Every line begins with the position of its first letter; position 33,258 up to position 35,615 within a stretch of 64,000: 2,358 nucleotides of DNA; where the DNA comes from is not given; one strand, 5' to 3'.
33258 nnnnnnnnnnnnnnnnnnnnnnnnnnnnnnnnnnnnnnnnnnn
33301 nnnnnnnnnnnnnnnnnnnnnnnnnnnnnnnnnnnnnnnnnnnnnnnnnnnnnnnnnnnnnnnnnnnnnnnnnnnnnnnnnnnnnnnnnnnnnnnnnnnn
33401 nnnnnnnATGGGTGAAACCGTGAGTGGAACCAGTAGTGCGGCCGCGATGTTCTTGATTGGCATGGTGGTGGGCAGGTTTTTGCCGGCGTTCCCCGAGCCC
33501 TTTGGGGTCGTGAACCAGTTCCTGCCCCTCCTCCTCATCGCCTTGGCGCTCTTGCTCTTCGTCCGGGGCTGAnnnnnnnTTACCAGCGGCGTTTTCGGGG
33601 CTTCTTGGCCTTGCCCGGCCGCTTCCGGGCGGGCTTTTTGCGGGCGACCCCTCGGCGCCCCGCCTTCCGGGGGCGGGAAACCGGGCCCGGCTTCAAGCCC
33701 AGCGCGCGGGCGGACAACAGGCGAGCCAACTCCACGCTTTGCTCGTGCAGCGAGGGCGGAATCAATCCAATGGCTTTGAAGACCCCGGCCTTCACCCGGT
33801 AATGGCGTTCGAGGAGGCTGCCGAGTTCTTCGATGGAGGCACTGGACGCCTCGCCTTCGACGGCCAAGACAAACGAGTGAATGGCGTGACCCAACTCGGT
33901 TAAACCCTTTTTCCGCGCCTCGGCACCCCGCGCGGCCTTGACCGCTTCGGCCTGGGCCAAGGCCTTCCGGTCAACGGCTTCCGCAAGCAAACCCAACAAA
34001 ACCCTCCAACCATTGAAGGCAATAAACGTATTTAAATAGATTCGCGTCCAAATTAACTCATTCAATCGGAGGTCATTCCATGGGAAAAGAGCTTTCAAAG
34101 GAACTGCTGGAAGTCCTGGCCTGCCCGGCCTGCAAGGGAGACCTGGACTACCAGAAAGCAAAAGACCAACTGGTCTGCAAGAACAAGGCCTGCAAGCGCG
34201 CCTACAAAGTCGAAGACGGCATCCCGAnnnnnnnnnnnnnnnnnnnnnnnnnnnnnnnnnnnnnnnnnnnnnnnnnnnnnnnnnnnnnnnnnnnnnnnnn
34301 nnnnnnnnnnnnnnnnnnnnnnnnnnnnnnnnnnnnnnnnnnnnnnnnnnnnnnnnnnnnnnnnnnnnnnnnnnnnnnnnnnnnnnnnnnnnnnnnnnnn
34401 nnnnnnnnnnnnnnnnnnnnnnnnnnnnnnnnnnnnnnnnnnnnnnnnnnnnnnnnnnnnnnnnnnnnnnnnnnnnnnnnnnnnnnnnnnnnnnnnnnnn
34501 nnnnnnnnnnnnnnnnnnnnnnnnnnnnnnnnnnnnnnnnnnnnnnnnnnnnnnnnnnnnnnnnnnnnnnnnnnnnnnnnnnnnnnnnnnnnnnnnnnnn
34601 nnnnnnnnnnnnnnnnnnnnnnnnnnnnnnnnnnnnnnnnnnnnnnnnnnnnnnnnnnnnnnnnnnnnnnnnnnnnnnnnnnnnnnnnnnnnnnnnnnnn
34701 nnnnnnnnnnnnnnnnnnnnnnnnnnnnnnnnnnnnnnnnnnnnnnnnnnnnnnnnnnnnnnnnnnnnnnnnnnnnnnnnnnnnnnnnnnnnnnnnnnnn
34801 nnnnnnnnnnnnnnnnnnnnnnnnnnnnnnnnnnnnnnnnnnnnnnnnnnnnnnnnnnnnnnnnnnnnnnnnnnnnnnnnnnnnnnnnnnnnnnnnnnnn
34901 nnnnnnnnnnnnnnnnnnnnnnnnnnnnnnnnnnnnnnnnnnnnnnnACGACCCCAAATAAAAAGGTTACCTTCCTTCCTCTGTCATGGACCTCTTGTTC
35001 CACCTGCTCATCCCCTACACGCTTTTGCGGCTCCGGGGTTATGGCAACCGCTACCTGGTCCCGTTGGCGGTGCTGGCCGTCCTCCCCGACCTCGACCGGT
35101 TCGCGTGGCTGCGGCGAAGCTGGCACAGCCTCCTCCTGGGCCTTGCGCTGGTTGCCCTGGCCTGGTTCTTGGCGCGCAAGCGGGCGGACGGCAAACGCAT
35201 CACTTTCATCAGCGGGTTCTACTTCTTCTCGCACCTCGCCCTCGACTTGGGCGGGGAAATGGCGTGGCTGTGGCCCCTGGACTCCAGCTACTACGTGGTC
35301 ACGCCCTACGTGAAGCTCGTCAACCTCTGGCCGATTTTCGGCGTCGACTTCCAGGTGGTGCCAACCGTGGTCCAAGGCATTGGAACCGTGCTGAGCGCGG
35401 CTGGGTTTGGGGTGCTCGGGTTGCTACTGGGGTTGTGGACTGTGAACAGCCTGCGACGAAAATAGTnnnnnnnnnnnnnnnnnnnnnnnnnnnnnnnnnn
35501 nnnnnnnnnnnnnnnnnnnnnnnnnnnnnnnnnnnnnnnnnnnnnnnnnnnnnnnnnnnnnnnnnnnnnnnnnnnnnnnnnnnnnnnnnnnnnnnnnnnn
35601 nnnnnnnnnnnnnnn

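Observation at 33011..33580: AT-rich, highly structured 570-bp intergenic region in a GC-rich genome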

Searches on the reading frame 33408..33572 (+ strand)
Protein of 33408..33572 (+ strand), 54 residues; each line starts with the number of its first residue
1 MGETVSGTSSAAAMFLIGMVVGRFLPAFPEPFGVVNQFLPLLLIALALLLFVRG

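Call 9: search_protein_families(library=pfam, proteins=[window:33408-33572:+], max_evalue=0.01)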
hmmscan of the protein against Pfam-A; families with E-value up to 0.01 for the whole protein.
window:33408-33572:+ (54 aa): 0 families

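Call 43: find_homologous_proteins(query=window:33408-33572:+, max_evalue=0.001)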
Query window:33408-33572:+ (54 aa): 3 proteins with E <= 0.001 among 12 candidates.
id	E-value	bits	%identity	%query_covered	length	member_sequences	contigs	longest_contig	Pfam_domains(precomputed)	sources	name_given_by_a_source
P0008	1.1e-21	92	98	93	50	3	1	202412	-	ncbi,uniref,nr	ncbi:MAG: hypothetical protein J4203_03240 [Candidatus Diapherotrites archaeon]|uniref:Uncharacteriz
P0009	1.1e-15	74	74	93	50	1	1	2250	-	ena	-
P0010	1.2e-14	71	72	93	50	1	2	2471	-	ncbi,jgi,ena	-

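Call 44: find_encoding_contigs(protein=P0009, flank=3000, max_places=4)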
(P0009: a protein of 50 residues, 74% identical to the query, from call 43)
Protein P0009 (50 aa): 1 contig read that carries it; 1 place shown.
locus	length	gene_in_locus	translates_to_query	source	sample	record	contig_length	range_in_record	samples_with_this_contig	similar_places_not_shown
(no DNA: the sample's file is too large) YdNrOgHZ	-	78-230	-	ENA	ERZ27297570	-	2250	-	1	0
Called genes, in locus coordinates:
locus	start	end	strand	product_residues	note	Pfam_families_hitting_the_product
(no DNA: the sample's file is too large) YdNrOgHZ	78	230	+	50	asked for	-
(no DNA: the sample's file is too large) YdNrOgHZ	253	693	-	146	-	-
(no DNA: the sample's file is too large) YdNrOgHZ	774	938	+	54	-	PF03966:Trm112p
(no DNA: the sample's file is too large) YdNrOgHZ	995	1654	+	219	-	-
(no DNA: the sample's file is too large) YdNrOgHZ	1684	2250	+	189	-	?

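Call 45: find_encoding_contigs(protein=P0008, flank=3000, max_places=4)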
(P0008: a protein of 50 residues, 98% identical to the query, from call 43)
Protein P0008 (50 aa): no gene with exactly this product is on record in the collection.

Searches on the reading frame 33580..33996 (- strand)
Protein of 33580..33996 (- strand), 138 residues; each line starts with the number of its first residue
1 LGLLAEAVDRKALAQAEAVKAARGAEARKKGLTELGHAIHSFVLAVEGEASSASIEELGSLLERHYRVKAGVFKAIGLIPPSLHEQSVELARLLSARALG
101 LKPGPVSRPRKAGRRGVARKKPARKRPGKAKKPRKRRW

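Call 76: find_homologous_proteins(query=window:33580-33996:-, max_evalue=0.001)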
Query window:33580-33996:- (138 aa): 4 proteins with E <= 0.001 among 379 candidates.
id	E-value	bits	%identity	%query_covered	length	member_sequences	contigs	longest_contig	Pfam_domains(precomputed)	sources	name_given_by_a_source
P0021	1.4e-76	273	99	100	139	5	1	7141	-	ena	-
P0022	1.9e-31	127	55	99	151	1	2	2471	-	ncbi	-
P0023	5.1e-30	122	62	90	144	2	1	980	-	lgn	-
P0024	1.1e-28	118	58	89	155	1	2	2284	-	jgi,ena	-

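Call 84: predict_structure(alignment_id=A8)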
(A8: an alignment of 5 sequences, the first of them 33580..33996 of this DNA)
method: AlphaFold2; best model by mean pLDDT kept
length: 138 residues; sequences in the alignment: 5
mean_pLDDT: 73.4   pTM: 0.57
mean pLDDT of the five models: 73.4, 68.7, 66.9, 64.5, 63.8
residues with pLDDT >= 90: 0; 70-90: 96; 50-70: 14; < 50: 28
segments of 3 or more residues with pLDDT < 50: 109-132
pLDDT, mean of each block of 10 residues (from residue 1): 70 87 86 87 84 81 87 84 82 81 57 44 44 49
secondary structure, 60 per line:
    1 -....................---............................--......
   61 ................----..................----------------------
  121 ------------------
elements in order: H2-21 H25-52 H55-76 H81-98

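Call 86: fold_search(model_id=the predicted structure, library=pdb)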
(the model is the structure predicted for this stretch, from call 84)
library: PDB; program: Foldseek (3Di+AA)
matches with E <= 10: 205; with E <= 0.001: 0
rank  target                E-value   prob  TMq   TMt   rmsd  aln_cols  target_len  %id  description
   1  1x90_A                7.8e-01  0.33  0.27  0.26  10.9       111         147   12  Crystal structure of mutant form B of a pectin methylesterase inhibitor from Arabidopsis (released 2004-12-28)
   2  5k7v_A                1.2e+00  0.77  0.45  0.24   7.7       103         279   16  Computational Design of Self-Assembling Cyclic Protein Homooligomers (released 2017-04-12)
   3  7q83_B                1.2e+00  0.54  0.38  0.35   7.6       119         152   10  Crystal structure of S. cerevisiae Sso2 in complex with the pleckstrin homology domain of Sec3 (released 2022-08-31)
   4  9bqw_A                1.3e+00  0.66  0.43  0.45  13.6       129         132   15  Fab F945-DbpA complex (released 2025-08-06)
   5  6xr2_A                1.3e+00  0.63  0.42  0.36   4.4       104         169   18  Computationally designed right-handed alpha/alpha homotrimeric toroid with 3 repeats per subunit (released 2021-07-14)
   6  5vl4                  1.3e+00  0.21  0.26  0.25  14.5       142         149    9  Accidental minimum contact crystal lattice formed by a redesigned protein oligomer (released 2018-05-23)
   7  2rld_D                1.4e+00  0.23  0.28  0.34   9.4       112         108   13  CRYSTAL STRUCTURE OF A PROTEIN WITH UNKNOWN FUNCTION FROM S23 RIBOSOMAL PROTEIN FAMILY (BT_0352) FROM BACTEROIDES THET (released 2007-10-30)
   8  9k7w_D                1.6e+00  0.38  0.33  0.46   6.9       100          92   16  Crystal structure of designed nickel-induced homotrimer C3-Ni1-HH*3-18 (released 2025-10-29)
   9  9f5x_2D               1.9e+00  0.35  0.35  0.20  10.7       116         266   11  Structure of the Chlamydomonas reinhardtii respiratory supercomplex I1 III2 IV2 (released 2025-03-12)
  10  8e0m_G                2.1e+00  0.57  0.45  0.40   3.9       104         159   21  Homotrimeric variant of tcTRP9, BGL15 (released 2023-04-12)
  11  9k7w_E                2.1e+00  0.21  0.28  0.38   6.3        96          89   17  Crystal structure of designed nickel-induced homotrimer C3-Ni1-HH*3-18 (released 2025-10-29)
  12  5m4y_A                2.1e+00  0.15  0.28  0.22  11.2       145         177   10  Crystal structure of the Sec3/Sso2 complex at 2.20 angstrom resolution (released 2017-02-08)
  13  4ii4_B                2.3e+00  0.14  0.30  0.20  10.4       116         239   10  The Phenylacetyl-CoA monooxygenase - mutant PaaA E49Q K68Q - PaaC wild type subcomplex with benzoyl-CoA (released 2014-08-20)
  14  6yxx_EO               2.5e+00  0.63  0.48  0.26   5.6       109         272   16  State A of the Trypanosoma brucei mitoribosomal large subunit assembly intermediate (released 2020-10-14)
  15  8e0m_B                2.5e+00  0.47  0.44  0.38   4.0       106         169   22  Homotrimeric variant of tcTRP9, BGL15 (released 2023-04-12)
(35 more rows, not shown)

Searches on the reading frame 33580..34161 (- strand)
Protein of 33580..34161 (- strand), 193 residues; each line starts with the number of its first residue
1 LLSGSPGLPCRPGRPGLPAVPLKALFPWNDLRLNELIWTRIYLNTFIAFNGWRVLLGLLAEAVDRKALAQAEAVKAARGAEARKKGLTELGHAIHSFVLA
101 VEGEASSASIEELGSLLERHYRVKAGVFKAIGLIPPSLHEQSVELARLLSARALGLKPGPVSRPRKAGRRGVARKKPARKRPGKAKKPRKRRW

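Call 9: search_protein_families(library=pfam, proteins=[window:33580-34161:-], max_evalue=0.01)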
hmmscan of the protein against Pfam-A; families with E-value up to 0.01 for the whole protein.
window:33580-34161:- (193 aa): 0 families

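Call 15: find_encoding_contigs(protein=window:33580-34161:-, flank=6000, max_places=8)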
Protein window:33580-34161:- (193 aa): no gene with exactly this product is on record in the collection.

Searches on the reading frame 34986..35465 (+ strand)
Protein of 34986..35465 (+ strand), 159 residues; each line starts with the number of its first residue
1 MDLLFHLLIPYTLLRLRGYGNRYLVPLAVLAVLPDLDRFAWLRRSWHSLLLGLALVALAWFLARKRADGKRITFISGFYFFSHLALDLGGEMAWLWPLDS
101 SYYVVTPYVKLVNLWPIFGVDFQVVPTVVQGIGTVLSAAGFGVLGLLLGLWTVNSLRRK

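Call 9: search_protein_families(library=pfam, proteins=[window:34986-35465:+], max_evalue=0.01)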
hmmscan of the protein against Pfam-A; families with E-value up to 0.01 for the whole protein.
window:34986-35465:+ (159 aa): 1 family
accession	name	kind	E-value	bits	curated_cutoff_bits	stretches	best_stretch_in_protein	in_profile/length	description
PF04307.19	YdjM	-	2.9e-06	27.3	29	1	5-115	5-138/176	YdjM inner membrane protein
